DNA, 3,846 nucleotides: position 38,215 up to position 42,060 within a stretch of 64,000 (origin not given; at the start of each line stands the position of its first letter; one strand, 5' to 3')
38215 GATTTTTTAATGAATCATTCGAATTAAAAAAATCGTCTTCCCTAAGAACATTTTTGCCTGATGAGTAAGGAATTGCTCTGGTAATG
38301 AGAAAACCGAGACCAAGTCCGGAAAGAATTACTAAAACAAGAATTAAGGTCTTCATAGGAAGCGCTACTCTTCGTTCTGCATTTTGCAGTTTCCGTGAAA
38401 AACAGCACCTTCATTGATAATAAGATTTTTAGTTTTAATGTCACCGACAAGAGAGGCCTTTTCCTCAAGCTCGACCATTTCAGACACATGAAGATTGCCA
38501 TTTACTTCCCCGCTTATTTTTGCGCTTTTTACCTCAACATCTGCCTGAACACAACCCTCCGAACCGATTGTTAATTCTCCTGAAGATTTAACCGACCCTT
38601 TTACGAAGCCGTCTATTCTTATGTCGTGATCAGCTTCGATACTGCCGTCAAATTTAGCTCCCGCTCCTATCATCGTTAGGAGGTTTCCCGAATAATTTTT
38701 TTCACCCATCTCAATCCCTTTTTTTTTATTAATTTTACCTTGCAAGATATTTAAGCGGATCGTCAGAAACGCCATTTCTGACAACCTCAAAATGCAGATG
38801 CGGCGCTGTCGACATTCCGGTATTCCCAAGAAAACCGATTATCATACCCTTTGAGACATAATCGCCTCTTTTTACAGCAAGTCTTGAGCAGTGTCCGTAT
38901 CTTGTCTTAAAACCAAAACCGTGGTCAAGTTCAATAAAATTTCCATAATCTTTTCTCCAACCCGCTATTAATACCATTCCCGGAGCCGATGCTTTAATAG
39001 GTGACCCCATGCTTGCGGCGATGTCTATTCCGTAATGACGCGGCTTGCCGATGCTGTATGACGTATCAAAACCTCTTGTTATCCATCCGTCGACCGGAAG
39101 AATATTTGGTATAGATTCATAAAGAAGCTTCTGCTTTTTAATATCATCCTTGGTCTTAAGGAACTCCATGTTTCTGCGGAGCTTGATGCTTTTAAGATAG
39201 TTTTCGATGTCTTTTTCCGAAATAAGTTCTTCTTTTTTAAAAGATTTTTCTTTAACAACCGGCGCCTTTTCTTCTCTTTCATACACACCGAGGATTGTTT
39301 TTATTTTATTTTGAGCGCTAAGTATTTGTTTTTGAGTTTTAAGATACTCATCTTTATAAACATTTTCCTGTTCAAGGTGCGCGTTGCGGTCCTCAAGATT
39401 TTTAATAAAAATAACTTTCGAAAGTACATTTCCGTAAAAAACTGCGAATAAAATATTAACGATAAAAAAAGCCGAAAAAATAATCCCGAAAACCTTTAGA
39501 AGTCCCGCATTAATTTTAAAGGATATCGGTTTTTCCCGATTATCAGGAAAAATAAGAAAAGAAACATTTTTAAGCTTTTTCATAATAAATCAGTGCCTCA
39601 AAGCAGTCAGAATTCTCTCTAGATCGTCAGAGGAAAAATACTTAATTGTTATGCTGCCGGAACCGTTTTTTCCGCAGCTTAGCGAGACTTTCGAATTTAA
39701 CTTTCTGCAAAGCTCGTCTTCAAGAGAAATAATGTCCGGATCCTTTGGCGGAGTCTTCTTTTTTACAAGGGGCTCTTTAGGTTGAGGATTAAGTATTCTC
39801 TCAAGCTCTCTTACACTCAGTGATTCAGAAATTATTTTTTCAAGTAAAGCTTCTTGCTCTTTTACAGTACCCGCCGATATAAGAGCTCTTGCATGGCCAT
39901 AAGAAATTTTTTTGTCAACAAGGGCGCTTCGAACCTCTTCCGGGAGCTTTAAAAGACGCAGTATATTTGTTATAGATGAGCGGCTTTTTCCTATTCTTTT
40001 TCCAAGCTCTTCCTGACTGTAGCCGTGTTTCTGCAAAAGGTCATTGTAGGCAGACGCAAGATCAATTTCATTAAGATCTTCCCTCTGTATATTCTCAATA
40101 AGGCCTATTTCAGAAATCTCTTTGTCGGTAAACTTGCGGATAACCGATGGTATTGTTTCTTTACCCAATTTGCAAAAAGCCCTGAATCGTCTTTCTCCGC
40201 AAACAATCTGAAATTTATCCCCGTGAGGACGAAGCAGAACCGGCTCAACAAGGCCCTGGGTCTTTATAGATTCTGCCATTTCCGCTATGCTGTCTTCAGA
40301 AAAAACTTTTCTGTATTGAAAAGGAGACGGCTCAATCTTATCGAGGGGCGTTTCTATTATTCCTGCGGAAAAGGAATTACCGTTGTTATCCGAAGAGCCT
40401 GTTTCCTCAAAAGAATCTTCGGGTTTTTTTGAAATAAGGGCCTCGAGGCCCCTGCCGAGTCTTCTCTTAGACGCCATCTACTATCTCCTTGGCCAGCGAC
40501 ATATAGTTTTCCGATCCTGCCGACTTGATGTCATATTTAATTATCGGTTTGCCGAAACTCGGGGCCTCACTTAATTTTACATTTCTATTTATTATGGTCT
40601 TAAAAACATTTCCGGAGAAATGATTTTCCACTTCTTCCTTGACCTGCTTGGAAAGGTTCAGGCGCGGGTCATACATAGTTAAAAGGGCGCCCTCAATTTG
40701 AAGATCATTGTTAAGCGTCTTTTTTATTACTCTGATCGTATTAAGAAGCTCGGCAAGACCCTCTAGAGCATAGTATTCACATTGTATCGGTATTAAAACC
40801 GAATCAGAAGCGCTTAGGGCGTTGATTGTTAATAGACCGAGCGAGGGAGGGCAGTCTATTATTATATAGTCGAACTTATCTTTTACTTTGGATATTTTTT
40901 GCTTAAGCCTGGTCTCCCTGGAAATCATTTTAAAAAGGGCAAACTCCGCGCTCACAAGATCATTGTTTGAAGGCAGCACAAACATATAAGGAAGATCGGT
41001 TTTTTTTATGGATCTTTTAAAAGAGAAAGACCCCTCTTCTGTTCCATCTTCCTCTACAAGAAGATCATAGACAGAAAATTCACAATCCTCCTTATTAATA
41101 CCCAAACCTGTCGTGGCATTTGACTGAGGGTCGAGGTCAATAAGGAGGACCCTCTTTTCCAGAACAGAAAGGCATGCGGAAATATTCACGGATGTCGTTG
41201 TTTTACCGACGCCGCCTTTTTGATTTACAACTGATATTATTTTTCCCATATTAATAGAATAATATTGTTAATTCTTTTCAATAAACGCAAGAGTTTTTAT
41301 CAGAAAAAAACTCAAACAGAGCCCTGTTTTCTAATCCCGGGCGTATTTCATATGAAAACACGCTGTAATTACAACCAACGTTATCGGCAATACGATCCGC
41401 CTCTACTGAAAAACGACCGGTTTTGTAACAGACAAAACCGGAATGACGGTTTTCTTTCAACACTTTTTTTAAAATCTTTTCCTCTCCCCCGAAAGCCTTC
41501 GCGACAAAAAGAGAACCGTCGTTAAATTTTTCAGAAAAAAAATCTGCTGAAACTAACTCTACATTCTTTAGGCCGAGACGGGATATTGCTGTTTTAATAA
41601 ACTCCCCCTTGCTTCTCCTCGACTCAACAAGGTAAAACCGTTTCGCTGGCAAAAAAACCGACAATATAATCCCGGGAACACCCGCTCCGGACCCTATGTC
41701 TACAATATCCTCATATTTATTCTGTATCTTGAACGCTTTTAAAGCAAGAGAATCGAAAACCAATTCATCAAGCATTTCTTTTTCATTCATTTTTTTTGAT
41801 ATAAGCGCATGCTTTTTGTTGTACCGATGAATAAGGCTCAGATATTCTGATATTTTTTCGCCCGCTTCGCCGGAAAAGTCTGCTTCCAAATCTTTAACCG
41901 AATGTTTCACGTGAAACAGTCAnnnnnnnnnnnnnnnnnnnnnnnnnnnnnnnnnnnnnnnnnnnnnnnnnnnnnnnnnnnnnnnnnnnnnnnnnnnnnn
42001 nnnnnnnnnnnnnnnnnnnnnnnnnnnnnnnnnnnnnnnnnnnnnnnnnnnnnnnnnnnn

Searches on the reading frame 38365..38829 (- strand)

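Call 19: search_protein_families(library=pfam, proteins=[window:38365-38829:-], max_evalue=0.00001)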
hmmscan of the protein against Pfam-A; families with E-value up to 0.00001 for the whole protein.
window:38365-38829:- (154 aa): 1 family
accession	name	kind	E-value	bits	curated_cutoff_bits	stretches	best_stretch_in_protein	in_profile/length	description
PF04519.19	Bactofilin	-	1.4e-28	99.4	27.9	1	52-149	1-98/98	Polymer-forming cytoskeletal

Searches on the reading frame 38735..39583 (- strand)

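Call 19: search_protein_families(library=pfam, proteins=[window:38735-39583:-], max_evalue=0.00001)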
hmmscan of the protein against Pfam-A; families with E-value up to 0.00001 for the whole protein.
window:38735-39583:- (282 aa): 1 family
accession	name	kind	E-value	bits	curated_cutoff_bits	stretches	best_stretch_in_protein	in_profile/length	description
PF01551.29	Peptidase_M23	-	2.7e-32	111.2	28.7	1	182-276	2-96/96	Peptidase family M23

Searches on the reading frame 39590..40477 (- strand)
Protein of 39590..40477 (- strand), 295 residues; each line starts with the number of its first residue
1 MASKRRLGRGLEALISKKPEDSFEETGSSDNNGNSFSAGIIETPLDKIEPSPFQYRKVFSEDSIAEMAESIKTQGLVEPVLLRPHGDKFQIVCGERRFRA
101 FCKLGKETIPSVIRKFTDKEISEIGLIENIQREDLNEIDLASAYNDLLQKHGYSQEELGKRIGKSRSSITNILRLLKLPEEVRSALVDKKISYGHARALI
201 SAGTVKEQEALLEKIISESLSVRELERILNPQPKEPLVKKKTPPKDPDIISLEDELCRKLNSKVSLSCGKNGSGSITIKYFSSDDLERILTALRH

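Call 19: search_protein_families(library=pfam, proteins=[window:39590-40477:-], max_evalue=0.00001)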
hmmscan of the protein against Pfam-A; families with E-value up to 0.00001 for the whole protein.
window:39590-40477:- (295 aa): 4 families
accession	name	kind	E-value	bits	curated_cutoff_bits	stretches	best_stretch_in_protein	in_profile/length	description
PF17762.8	HTH_ParB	-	1.2e-33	115.8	22.6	1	133-230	1-98/102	ParB HTH domain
PF02195.25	ParB_N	-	1.1e-25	90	26.3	1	42-131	5-95/95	ParB N-terminal domain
PF23552.2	ParB_C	-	1.4e-13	50.5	23.8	1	245-293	1-49/50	ParB dimerisation domain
PF01381.28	HTH_3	-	6.5e-06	26.5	23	0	147-174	4-31/55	Helix-turn-helix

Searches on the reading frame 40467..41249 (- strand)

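Call 19: search_protein_families(library=pfam, proteins=[window:40467-41249:-], max_evalue=0.00001)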
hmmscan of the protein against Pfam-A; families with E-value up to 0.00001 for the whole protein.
window:40467-41249:- (260 aa): 7 families
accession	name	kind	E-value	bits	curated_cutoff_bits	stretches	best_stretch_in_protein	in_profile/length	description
PF13614.12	AAA_31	-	5.1e-68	228.9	27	1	3-185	2-177/177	AAA domain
PF01656.29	CbiA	-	2.5e-27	95.8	25.4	1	5-236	1-125/125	CobQ/CobB/MinD/ParA nucleotide binding domain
PF06564.18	CBP_BcsQ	-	3.8e-11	43.4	21.3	1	4-254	3-231/234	Cellulose biosynthesis protein BcsQ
PF09140.17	MipZ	-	5.9e-11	42.6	20.7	0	4-45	2-43/262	ATPase MipZ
PF10609.15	ParA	-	2.8e-09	37.2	27.1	1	3-141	4-127/246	NUBPL iron-transfer P-loop NTPase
PF02374.21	ArsA_ATPase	-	1.6e-08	34.6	24.3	1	8-142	6-144/305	Anion-transporting ATPase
PF00142.24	Fer4_NifH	-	1.3e-07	31.8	25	1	8-71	5-66/271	4Fe-4S iron sulfur cluster binding proteins, NifH/frxC family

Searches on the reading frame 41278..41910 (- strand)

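Call 19: search_protein_families(library=pfam, proteins=[window:41278-41910:-], max_evalue=0.00001)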
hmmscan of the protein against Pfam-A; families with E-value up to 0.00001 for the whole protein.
window:41278-41910:- (210 aa): 1 family
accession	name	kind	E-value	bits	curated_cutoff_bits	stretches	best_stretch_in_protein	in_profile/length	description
PF02527.21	GidB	-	1.4e-27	96.7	27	1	18-164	3-149/184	rRNA small subunit methyltransferase G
